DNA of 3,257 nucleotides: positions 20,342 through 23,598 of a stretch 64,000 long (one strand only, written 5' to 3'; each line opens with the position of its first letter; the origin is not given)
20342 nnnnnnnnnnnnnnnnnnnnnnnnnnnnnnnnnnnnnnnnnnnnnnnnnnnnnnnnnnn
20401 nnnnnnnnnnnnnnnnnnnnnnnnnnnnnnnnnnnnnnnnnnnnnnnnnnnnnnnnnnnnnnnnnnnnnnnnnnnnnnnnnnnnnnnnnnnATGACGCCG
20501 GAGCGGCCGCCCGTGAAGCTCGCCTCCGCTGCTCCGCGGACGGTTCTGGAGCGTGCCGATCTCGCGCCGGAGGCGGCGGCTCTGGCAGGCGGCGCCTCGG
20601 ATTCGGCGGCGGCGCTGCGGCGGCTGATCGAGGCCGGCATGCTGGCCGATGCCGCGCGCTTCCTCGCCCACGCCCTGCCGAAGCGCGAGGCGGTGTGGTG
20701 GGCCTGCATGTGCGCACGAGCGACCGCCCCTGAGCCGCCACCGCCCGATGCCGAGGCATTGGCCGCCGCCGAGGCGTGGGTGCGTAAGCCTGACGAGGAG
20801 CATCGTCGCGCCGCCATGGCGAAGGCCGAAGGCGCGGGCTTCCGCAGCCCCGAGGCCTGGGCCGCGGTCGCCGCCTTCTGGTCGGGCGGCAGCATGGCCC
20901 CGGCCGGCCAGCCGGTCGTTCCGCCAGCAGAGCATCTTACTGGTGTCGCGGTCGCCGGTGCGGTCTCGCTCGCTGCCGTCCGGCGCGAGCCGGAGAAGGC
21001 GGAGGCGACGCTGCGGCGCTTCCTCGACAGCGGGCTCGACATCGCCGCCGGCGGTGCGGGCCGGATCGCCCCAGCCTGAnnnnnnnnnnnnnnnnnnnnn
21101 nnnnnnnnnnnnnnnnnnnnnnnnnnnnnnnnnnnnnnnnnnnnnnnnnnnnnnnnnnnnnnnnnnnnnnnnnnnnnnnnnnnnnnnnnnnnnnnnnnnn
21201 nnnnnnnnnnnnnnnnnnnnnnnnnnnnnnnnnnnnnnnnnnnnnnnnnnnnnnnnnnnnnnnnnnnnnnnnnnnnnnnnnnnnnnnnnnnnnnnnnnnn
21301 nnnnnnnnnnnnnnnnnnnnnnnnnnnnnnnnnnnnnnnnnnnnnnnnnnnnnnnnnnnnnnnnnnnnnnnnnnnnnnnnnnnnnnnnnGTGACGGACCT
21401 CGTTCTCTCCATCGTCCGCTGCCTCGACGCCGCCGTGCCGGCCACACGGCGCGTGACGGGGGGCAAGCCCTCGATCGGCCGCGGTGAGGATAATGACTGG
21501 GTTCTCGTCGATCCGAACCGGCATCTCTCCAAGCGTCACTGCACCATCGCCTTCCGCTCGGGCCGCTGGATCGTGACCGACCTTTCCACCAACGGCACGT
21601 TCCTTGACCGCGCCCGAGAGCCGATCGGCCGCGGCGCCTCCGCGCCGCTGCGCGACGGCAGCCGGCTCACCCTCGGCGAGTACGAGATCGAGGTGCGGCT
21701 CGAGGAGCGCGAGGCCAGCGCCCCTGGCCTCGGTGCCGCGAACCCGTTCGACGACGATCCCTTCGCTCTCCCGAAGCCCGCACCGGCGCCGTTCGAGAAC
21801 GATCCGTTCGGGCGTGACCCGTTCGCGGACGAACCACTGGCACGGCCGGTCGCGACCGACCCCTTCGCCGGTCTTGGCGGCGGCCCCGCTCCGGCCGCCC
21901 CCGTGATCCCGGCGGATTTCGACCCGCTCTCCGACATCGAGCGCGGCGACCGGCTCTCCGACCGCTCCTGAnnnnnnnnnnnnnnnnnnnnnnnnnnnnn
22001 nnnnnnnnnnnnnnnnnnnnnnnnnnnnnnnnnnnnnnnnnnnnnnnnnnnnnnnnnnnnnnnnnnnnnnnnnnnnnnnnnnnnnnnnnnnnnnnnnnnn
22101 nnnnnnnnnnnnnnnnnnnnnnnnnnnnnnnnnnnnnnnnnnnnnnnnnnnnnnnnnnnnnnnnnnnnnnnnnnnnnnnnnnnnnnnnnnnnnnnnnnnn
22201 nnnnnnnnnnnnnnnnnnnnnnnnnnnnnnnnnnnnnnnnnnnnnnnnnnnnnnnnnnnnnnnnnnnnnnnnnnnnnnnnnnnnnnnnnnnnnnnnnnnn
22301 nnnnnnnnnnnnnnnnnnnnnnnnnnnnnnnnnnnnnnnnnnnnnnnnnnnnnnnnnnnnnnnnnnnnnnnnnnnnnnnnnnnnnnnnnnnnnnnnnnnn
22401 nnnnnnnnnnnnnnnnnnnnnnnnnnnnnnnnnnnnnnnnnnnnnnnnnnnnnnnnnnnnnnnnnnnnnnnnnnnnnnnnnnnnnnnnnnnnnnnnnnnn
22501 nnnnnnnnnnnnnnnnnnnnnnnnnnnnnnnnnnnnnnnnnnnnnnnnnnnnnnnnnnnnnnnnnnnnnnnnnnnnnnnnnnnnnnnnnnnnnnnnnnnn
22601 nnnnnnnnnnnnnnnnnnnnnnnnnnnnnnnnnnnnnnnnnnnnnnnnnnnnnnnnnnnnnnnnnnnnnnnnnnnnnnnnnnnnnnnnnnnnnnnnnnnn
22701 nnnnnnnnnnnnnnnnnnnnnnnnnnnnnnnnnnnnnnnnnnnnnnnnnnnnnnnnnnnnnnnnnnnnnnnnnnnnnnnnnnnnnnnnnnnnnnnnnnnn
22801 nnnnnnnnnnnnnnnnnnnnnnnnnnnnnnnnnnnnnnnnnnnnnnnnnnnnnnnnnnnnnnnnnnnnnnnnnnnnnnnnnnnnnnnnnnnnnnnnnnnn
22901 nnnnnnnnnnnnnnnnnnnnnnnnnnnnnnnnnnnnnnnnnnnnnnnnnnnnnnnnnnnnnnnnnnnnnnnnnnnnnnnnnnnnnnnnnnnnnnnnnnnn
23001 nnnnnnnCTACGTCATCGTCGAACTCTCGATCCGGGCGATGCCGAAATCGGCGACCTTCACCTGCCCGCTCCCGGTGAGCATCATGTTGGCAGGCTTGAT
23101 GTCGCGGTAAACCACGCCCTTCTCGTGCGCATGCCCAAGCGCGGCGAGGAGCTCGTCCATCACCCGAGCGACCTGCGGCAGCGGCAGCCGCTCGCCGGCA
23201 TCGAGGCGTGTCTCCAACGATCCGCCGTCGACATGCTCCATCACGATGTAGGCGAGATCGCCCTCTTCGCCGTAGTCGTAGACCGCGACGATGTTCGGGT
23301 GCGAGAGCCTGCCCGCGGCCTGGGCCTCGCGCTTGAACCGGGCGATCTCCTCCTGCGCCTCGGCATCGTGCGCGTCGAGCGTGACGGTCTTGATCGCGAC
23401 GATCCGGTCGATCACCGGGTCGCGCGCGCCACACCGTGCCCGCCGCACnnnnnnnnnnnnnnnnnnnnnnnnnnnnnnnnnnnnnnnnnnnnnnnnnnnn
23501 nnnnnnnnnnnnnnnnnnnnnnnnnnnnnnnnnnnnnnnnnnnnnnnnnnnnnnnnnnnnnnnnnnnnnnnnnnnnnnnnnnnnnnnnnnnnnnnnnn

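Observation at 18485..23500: Orphan T6SS spike and regulatory module without core genes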

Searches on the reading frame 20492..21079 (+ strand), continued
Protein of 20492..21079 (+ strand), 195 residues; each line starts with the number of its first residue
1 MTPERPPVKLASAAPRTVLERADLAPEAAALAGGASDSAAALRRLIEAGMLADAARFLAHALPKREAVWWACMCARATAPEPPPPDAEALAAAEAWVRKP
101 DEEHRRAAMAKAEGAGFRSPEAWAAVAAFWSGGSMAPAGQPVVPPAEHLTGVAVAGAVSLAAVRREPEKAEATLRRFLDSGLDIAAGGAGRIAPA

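Call 65: find_encoding_contigs(protein=window:20492-21079:+, flank=10000, max_places=6)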
Protein window:20492-21079:+ (195 aa): 23 contigs read that carry it; 6 places shown.
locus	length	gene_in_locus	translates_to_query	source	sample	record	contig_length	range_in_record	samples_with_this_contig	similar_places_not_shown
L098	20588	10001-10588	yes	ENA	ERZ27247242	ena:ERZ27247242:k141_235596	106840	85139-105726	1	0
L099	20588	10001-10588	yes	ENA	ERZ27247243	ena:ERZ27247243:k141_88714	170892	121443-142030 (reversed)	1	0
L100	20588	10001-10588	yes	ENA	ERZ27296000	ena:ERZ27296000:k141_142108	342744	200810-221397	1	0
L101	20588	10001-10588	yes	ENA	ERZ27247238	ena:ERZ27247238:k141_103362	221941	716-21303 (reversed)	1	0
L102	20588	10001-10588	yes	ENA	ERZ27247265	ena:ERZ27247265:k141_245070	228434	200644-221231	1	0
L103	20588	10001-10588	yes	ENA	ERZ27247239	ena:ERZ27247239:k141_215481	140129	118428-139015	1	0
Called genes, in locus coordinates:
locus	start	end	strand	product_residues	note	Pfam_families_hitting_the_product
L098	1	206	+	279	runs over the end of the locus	PF00132:Hexapep (weak), PF25084:LbH_EIF2B (faint), PF25087:GMPPB_C (faint), PF00132:Hexapep, PF13720:Acetyltransf_11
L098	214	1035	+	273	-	PF17930:LpxI_N, PF06230:LpxI_C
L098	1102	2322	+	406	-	PF07992:Pyr_redox_2 (faint), PF00890:FAD_binding_2, PF01266:DAO, PF13450:NAD_binding_8 (weak)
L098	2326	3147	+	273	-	PF00702:Hydrolase, PF13419:HAD_2 (weak)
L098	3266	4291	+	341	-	PF01547:SBP_bac_1, PF13531:SBP_bac_11, PF13416:SBP_bac_8, PF13343:SBP_bac_6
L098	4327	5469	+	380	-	PF00005:ABC_tran, PF09818:ABC_ATPase (faint), PF13304:AAA_21 (faint), PF08402:TOBE_2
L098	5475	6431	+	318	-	PF00528:BPD_transp_1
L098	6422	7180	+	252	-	PF00528:BPD_transp_1 (weak)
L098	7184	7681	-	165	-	-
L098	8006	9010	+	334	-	PF05954:Phage_GPD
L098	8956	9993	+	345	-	PF04717:Phage_base_V, PF22178:Gp5_trimer_C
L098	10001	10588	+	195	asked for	PF22011:DUF6931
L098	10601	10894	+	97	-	PF05488:PAAR_motif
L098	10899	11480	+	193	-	PF16697:Yop-YscD_cpl, PF00498:FHA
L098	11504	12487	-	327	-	PF00069:Pkinase (weak)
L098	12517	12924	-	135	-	PF00069:Pkinase, PF07714:PK_Tyr_Ser-Thr, PF01636:APH (faint), PF03109:ABC1 (weak)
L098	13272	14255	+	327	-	PF13433:Peripla_BP_5 (weak), PF13458:Peripla_BP_6, PF01094:ANF_receptor (faint)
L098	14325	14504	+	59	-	-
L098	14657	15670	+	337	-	PF02653:BPD_transp_2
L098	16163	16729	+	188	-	PF02653:BPD_transp_2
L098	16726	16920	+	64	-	PF00005:ABC_tran (weak)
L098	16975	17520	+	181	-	PF00005:ABC_tran, PF13304:AAA_21 (weak), PF12399:BCA_ABC_TP_C (weak)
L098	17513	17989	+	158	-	PF00005:ABC_tran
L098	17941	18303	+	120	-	-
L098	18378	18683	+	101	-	PF06792:UPF0261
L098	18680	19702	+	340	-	PF06792:UPF0261, PF23189:UPF0261_C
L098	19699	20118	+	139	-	PF09370:PEP_hydrolase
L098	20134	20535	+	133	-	PF09370:PEP_hydrolase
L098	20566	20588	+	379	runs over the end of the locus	?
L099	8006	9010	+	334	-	PF05954:Phage_GPD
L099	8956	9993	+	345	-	PF04717:Phage_base_V, PF22178:Gp5_trimer_C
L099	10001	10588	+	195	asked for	PF22011:DUF6931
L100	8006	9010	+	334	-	PF05954:Phage_GPD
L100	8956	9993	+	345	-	PF04717:Phage_base_V, PF22178:Gp5_trimer_C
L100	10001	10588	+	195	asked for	PF22011:DUF6931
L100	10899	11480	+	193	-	PF16697:Yop-YscD_cpl, PF00498:FHA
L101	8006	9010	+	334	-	PF05954:Phage_GPD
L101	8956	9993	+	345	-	PF04717:Phage_base_V, PF22178:Gp5_trimer_C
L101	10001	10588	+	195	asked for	PF22011:DUF6931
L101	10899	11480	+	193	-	PF16697:Yop-YscD_cpl, PF00498:FHA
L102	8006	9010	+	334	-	PF05954:Phage_GPD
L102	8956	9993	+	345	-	PF04717:Phage_base_V, PF22178:Gp5_trimer_C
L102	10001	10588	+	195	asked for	PF22011:DUF6931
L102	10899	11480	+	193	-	PF16697:Yop-YscD_cpl, PF00498:FHA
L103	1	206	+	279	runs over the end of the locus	PF00132:Hexapep (weak), PF25084:LbH_EIF2B (faint), PF25087:GMPPB_C (faint), PF00132:Hexapep, PF13720:Acetyltransf_11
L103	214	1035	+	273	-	PF17930:LpxI_N, PF06230:LpxI_C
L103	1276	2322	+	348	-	PF01266:DAO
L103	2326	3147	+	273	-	PF00702:Hydrolase, PF13419:HAD_2 (weak)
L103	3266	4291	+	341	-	PF01547:SBP_bac_1, PF13531:SBP_bac_11, PF13416:SBP_bac_8, PF13343:SBP_bac_6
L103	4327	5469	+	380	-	PF00005:ABC_tran, PF09818:ABC_ATPase (faint), PF13304:AAA_21 (faint), PF08402:TOBE_2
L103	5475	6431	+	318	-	PF00528:BPD_transp_1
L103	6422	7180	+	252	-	PF00528:BPD_transp_1 (weak)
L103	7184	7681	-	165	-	-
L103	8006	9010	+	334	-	PF05954:Phage_GPD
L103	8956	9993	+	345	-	PF04717:Phage_base_V, PF22178:Gp5_trimer_C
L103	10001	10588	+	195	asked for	PF22011:DUF6931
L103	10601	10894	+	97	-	PF05488:PAAR_motif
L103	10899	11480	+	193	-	PF16697:Yop-YscD_cpl, PF00498:FHA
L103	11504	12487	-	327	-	PF00069:Pkinase (weak)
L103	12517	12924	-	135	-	PF00069:Pkinase, PF07714:PK_Tyr_Ser-Thr, PF01636:APH (faint), PF03109:ABC1 (weak)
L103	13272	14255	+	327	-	PF13433:Peripla_BP_5 (weak), PF13458:Peripla_BP_6, PF01094:ANF_receptor (faint), PF13433:Peripla_BP_5 (weak)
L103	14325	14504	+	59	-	-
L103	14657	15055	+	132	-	PF02653:BPD_transp_2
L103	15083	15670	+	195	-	PF02653:BPD_transp_2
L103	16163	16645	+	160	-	PF02653:BPD_transp_2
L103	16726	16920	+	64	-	PF00005:ABC_tran (weak)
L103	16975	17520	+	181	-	PF00005:ABC_tran, PF13304:AAA_21 (weak), PF12399:BCA_ABC_TP_C (weak)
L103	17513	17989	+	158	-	PF00005:ABC_tran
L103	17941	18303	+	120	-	-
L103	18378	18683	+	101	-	PF06792:UPF0261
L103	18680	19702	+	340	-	PF06792:UPF0261, PF23189:UPF0261_C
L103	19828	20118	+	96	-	PF09370:PEP_hydrolase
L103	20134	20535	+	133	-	PF09370:PEP_hydrolase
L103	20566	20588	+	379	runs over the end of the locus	?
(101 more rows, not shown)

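Call 68: search_protein_families(library=ncbifam, proteins=[window:20492-21079:+, L006:10906-12333:+], max_evalue=0.001)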
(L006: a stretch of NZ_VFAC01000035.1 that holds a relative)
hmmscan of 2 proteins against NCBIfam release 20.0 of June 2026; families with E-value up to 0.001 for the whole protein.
window:20492-21079:+ (195 aa): 0 families

L006:10906-12333:+ (475 aa): 2 families
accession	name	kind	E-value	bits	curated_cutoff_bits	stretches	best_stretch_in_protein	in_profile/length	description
TIGR03354.1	VI_FHA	hypoth_equivalog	2.5e-89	301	120.25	1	17-471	17-418/420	type VI secretion system-associated FHA domain protein TagH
NF049868.1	FhaB_Rv0019c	equivalog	7.7e-08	32.5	125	1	21-74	83-135/158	FHA domain-containing protein FhaB/FipA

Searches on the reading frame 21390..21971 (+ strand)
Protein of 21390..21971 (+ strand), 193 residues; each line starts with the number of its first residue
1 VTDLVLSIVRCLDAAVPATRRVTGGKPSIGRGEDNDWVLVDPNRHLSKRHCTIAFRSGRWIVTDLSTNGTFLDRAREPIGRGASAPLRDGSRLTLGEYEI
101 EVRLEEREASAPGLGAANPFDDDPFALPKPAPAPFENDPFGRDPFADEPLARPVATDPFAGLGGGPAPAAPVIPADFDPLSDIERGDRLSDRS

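Call 5: search_protein_families(library=pfam, proteins=[window:21390-21971:+], max_evalue=0.01)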
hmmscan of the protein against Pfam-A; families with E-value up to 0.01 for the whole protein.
window:21390-21971:+ (193 aa): 2 families
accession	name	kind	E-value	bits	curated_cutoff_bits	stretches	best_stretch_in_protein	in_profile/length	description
PF00498.31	FHA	-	5.4e-16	59.2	20.7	1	28-96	2-67/67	FHA domain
PF16697.10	Yop-YscD_cpl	-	2.8e-07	31.2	33.2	1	21-101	13-89/94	Inner membrane component of T3SS, cytoplasmic domain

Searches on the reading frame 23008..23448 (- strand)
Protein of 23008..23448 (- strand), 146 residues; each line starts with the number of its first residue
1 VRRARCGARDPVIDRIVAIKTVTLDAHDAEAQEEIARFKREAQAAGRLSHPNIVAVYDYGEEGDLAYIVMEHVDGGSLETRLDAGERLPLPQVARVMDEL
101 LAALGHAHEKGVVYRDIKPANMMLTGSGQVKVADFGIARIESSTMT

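Call 5: search_protein_families(library=pfam, proteins=[window:23008-23448:-], max_evalue=0.01)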
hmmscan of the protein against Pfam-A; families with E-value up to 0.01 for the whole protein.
window:23008-23448:- (146 aa): 4 families
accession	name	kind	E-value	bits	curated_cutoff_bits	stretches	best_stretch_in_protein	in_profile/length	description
PF00069.31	Pkinase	-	5.2e-31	108.4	31.7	1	14-142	24-149/263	Protein kinase domain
PF07714.23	PK_Tyr_Ser-Thr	-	2.4e-20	73.4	23.1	1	15-141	29-152/258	Protein tyrosine and serine/threonine kinase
PF01636.29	APH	-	8.7e-08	32.6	23.2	1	86-139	142-198/239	Phosphotransferase enzyme family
PF03109.22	ABC1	-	0.00011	21.9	22.9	1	37-139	119-215/244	ABC1 atypical kinase-like domain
